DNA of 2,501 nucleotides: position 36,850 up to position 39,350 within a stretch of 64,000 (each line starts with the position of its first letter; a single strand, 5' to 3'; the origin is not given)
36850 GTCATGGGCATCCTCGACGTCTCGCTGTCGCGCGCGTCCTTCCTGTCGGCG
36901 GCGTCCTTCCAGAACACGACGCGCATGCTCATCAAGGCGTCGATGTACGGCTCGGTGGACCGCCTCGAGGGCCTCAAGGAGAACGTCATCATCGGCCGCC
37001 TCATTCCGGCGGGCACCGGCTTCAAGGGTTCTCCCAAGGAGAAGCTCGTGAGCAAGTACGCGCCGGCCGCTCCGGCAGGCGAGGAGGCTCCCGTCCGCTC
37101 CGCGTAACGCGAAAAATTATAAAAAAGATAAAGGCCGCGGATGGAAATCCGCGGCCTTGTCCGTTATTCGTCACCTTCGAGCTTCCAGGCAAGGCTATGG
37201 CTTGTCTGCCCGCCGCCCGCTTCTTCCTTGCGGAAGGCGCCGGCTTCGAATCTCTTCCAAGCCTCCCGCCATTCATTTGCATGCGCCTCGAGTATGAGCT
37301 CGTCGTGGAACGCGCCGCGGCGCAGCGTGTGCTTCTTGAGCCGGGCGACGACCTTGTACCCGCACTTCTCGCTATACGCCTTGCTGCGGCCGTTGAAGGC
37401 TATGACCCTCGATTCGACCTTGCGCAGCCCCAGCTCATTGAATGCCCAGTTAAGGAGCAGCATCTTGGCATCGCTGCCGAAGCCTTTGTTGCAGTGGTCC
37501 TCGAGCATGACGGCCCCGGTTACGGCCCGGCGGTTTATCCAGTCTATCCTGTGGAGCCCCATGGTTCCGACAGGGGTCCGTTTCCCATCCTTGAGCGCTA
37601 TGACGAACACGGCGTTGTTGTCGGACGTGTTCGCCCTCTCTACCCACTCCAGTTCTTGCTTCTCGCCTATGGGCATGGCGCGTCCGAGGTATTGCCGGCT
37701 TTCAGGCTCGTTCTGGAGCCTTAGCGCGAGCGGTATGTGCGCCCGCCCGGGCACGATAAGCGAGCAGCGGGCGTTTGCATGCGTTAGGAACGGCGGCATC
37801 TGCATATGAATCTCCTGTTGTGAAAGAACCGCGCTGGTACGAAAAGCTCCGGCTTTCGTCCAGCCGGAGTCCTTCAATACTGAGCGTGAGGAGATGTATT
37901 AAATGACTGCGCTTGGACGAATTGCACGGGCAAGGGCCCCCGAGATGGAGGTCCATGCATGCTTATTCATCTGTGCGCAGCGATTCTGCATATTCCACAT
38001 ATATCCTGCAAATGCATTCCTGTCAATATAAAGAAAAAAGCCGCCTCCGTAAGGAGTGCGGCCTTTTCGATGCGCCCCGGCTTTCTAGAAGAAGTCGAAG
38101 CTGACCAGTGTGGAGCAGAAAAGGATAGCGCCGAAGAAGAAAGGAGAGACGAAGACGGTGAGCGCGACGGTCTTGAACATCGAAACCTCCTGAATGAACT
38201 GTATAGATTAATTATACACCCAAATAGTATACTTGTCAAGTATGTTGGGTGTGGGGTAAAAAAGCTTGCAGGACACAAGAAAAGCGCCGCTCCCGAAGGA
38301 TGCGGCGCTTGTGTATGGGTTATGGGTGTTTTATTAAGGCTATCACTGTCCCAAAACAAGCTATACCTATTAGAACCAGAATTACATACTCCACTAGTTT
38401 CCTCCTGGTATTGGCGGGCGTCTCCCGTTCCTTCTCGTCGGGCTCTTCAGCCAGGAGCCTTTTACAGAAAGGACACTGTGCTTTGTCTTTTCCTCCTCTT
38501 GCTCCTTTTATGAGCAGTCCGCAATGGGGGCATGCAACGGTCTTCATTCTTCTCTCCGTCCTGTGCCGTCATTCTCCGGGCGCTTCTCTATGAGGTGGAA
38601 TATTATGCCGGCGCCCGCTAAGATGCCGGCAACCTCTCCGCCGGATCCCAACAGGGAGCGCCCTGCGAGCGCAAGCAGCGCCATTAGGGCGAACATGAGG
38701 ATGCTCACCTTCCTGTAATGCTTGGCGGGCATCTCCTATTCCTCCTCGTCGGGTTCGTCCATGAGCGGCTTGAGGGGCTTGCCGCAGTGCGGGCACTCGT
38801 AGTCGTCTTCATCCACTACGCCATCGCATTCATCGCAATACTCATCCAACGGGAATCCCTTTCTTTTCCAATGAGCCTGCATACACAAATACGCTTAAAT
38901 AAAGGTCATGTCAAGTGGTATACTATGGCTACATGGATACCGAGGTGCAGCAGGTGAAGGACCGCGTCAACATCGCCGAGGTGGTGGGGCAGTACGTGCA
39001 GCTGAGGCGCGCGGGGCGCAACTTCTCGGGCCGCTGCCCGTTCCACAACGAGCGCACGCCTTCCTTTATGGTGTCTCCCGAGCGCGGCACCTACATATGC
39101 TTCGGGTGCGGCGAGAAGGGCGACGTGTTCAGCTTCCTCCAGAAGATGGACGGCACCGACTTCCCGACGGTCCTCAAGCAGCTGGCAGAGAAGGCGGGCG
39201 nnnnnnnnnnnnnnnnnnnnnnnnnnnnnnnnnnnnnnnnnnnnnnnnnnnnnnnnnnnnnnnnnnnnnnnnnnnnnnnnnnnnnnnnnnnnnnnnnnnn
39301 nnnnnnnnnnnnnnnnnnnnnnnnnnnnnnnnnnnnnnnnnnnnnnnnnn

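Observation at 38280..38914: Minus-strand micro-operon of three tiny proteins (acidic CxxC..CxxC 37-48 aa, 62-aa membrane, 75-aa CPHC..CPFC + TM) with translational coupling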

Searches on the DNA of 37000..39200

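Call 53: search_rna_families(source=window, start=37000, end=39200, threshold=evalue, max_evalue=1)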
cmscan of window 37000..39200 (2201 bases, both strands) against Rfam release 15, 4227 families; matches with E-value up to 1: 2.
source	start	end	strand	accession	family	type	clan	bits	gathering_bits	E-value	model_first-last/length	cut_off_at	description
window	37117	37195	-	RF00236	ctRNA_pGA1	Gene; antisense;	-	20.7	45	0.41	1-79/79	no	ctRNA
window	37112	37195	-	RF00060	HgcE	Gene; snRNA; snoRNA; HACA-box;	-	19.6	50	0.29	1-130/130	no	HgcE RNA (Pab105)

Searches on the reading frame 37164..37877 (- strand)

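Call 3: search_protein_families(library=pfam, proteins=[window:37164-37877:-], max_evalue=1)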
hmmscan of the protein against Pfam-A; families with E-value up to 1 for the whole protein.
window:37164-37877:- (237 aa): 3 families
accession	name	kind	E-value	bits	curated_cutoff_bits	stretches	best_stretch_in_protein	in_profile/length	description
PF13302.13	Acetyltransf_3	-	3.1e-16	60.7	25.4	1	46-175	10-138/138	Acetyltransferase (GNAT) domain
PF00583.31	Acetyltransf_1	-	3.4e-09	37.4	20.7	1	66-174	10-116/116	Acetyltransferase (GNAT) family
PF13420.13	Acetyltransf_4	-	5.7e-07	30.1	24.3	1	78-194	40-154/155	Acetyltransferase (GNAT) domain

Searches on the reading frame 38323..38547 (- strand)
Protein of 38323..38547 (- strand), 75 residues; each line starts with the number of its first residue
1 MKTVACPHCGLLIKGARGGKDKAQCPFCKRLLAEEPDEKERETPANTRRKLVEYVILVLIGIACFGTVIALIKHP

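Call 3: search_protein_families(library=pfam, proteins=[window:38323-38547:-], max_evalue=1)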
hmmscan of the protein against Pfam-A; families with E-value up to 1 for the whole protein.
seq(75 aa): 24 families
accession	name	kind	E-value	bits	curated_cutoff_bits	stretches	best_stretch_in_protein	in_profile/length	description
PF22191.2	IBR_1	-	0.00061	20.1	27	1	2-29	2-28/47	IBR domain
PF23451.1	Zn_ribbon_PaaD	-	0.0032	17.5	27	0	16-29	8-21/53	PaaD zinc beta ribbon domain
PF06221.18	zf-C2HC5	-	0.0055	17.1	25.8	1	5-37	19-49/54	Putative zinc finger motif, C2HC5-type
PF24460.1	DUF7575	-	0.0062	16.3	28.5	1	3-10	3-10/28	Domain of unknown function (DUF7575)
PF23146.2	Zf_IFT144_1st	-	0.0074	16.6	27.5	0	24-33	6-15/25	IFT144, first zinc finger domain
PF13913.12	zf-C2HC_2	-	0.0087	16.2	27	0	3-10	2-9/25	zinc-finger of a C2HC-type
PF13248.11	Zn_ribbon_3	-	0.01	15.7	27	1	4-10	3-9/26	zinc-ribbon domain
PF02591.20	Zn_ribbon_9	-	0.013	16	29.1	0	21-32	21-33/33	C4-type zinc ribbon domain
PF12647.12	RNHCP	-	0.019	15.4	24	1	2-29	2-30/90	RNHCP domain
PF22289.1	DmmA-like_C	-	0.025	15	27.4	1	4-32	2-28/44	Dimethylamine monooxygenase subunit DmmA-like, C-terminal domain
PF05605.18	zf-Di19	-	0.034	14.8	27.5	0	22-30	2-10/54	Drought induced 19 protein (Di19), zinc-binding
PF00584.25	SecE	-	0.045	14.1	22.7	1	47-73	18-44/55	SecE/Sec61-gamma subunits of protein translocation complex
PF08209.17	Sgf11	-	0.05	13.6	26.4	0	3-17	4-18/33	Sgf11 (transcriptional regulation protein)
PF23548.1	Zn_ribbon_FGT1_2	-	0.059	13.4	27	0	4-11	21-28/35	FORGETTER1 second zinc ribbon domain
PF00653.27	BIR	-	0.067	14.2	22.9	0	16-34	33-48/70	Inhibitor of Apoptosis domain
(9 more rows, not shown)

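Call 9: find_encoding_contigs(protein=window:38323-38547:-, flank=6000, max_places=10)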
Protein seq(75 aa) (75 aa): no gene with exactly this product is on record in the collection.

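Call 13: find_homologous_proteins(query=window:38323-38547:-, max_evalue=10)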
Query seq(75 aa) (75 aa): 1 proteins with E <= 10 among 1 candidates.
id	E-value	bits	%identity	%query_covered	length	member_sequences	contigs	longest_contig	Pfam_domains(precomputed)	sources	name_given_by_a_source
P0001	2.7e-43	163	99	100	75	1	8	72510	-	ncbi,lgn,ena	-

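Call 18: find_encoding_contigs(protein=P0001, flank=5000, max_places=8)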
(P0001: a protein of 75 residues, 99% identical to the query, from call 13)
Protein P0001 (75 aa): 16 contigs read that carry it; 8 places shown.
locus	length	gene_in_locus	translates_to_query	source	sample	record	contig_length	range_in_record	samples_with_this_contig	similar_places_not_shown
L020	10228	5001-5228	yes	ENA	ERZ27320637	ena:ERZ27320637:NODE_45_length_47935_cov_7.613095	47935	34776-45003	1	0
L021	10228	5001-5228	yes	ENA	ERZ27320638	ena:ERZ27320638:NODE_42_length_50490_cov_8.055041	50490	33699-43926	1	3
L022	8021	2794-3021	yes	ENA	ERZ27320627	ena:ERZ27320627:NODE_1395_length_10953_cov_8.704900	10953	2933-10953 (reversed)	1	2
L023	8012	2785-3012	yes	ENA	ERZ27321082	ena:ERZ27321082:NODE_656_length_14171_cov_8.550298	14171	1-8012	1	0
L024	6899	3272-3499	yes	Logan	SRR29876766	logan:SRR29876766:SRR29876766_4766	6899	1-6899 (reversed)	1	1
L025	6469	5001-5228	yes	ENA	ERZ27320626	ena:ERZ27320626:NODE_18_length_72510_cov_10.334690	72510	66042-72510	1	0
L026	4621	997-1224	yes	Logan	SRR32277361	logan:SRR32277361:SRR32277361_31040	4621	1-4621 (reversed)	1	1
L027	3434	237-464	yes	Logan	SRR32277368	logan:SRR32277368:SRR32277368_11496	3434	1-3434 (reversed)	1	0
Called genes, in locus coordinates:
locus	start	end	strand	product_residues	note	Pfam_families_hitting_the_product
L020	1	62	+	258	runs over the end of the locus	PF13462:Thioredoxin_4, PF01323:DSBA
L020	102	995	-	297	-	PF12705:PDDEXK_1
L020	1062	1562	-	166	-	PF20393:Pro_CA_2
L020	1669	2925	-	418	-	PF03979:Sigma70_r1_1, PF00140:Sigma70_r1_2, PF04542:Sigma70_r2, PF04539:Sigma70_r3, PF04545:Sigma70_r4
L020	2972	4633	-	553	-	PF01807:Zn_ribbon_DnaG, PF08275:DNAG_N, PF01751:Toprim (faint), PF13155:Toprim_2, PF13662:Toprim_4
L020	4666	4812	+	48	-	-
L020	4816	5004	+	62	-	-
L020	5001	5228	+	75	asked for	-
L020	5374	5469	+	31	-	-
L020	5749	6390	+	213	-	PF13302:Acetyltransf_3, PF00583:Acetyltransf_1, PF13420:Acetyltransf_4 (weak)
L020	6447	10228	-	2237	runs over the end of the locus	?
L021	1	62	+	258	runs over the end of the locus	PF13462:Thioredoxin_4, PF01323:DSBA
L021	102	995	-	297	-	PF12705:PDDEXK_1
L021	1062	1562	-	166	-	PF20393:Pro_CA_2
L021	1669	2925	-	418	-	PF03979:Sigma70_r1_1, PF00140:Sigma70_r1_2, PF04542:Sigma70_r2, PF04539:Sigma70_r3, PF04545:Sigma70_r4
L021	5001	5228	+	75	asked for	-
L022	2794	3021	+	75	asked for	-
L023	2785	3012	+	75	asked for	-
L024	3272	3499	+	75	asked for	-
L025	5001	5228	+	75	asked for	-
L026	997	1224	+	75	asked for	-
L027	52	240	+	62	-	-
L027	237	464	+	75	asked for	-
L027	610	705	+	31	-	-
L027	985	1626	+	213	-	PF13302:Acetyltransf_3, PF00583:Acetyltransf_1, PF13420:Acetyltransf_4 (weak)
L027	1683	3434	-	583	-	?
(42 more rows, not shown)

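Call 32: search_protein_families(library=ncbifam, proteins=[window:38323-38547:-], max_evalue=1)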
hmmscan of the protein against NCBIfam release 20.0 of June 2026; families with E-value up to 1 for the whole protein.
seq(75 aa): 5 families
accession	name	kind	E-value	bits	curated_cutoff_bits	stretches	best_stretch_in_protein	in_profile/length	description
NF041259.1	mono_DmmA_fam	domain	0.019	15.3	60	1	2-32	50-80/101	dimethylamine monooxygenase subunit DmmA family protein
NF011683.0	PRK15103.1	equivalog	0.039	13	562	1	2-45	9-52/421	membrane integrity-associated transporter subunit PqiA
NF053815.1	teico_TcaA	equivalog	0.085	11.6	550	1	5-70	3-65/463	membrane-associated protein TcaA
TIGR03142.1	cytochro_ccmI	equivalog_domain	0.097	13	29.3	1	29-66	71-109/118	c-type cytochrome biogenesis protein CcmI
NF041869.1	paae_haloarch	equivalog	0.13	12.5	100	0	18-29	13-24/56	1,2-phenylacetyl-CoA epoxidase subunit PaaE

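Call 33: search_protein_families(library=phrogs, proteins=[window:38323-38547:-], max_evalue=1)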
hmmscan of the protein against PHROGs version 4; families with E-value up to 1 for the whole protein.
seq(75 aa): 10 families
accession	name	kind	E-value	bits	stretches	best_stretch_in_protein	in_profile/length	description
phrog_6504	-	unknown function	0.0069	17.6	1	2-10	6-14/61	-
phrog_4852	-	unknown function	0.011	16.4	1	1-63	11-73/194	-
phrog_9700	-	unknown function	0.013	15.5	1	1-56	4-54/483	-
phrog_6417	-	other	0.037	15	1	22-35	7-20/68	translational regulator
phrog_33239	-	unknown function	0.064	14.1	1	1-10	1-10/40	-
phrog_15360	-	unknown function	0.095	13.8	1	45-69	9-33/76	-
phrog_13819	-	DNA, RNA and nucleotide metabolism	0.18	12.8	1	1-32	1-33/62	gpCom control of modification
phrog_3786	-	unknown function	0.47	11.5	0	3-31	33-67/86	-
phrog_4875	-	unknown function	0.64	11.2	0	4-40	13-48/77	-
phrog_33828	-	unknown function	0.75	10.9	0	23-36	42-55/58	-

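Call 34: search_protein_families(library=padloc, proteins=[window:38323-38547:-], max_evalue=1)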
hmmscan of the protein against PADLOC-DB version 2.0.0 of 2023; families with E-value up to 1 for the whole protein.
seq(75 aa): 1 family
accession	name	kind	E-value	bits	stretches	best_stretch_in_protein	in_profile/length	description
PDLC03864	LmuB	-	0.0047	13.5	1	1-50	361-412/657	-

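Call 66: predict_structure(alignment_id=A5)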
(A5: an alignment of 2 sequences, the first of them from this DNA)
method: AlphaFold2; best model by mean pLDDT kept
length: 75 residues; sequences in the alignment: 2
mean_pLDDT: 69.5   pTM: 0.33
mean pLDDT of the five models: 69.5, 68.9, 65.3, 64.5, 59.8
residues with pLDDT >= 90: 7; 70-90: 25; 50-70: 38; < 50: 5
segments of 3 or more residues with pLDDT < 50: 17-20
pLDDT, mean of each block of 10 residues (from residue 1): 69 60 62 55 64 90 87 70
secondary structure, 60 per line:
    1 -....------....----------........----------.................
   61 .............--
elements in order: E2-5 E12-15 H26-33 H44-73

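Call 78: search_solved_structures(query=A3, max_evalue=1)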
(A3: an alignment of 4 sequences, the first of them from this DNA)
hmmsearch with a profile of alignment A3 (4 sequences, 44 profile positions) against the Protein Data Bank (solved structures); distinct sequences matched with E-value up to 1: 9.
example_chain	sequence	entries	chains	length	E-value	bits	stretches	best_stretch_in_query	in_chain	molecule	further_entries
9ojn_A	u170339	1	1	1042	0.14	15.5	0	4-16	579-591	Iron-sulfur-binding reductase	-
9egv_A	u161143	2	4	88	0.15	15.4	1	5-24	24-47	RanBP-type and C3HC4-type zinc finger-containing protein 1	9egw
3qqc_E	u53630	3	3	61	0.3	14.5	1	5-30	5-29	DNA-directed RNA polymerase, subunit e'' | Transcription elongation factor Spt4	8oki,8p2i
3na7_A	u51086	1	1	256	0.39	14.1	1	14-36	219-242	HP0958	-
4tma_I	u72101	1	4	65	0.43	13.9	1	3-24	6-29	DNA gyrase inhibitor YacG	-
1lv3_A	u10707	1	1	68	0.46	13.9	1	3-24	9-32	HYPOTHETICAL PROTEIN YacG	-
2vzb_A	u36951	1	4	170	0.51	13.7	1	12-43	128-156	PUTATIVE BACTERIOFERRITIN-RELATED PROTEIN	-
5y7i_A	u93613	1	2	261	0.53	13.7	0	10-27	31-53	chloride intracellular channel protein 2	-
5xft_A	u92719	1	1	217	0.59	13.5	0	19-30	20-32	Dehydroascorbate reductase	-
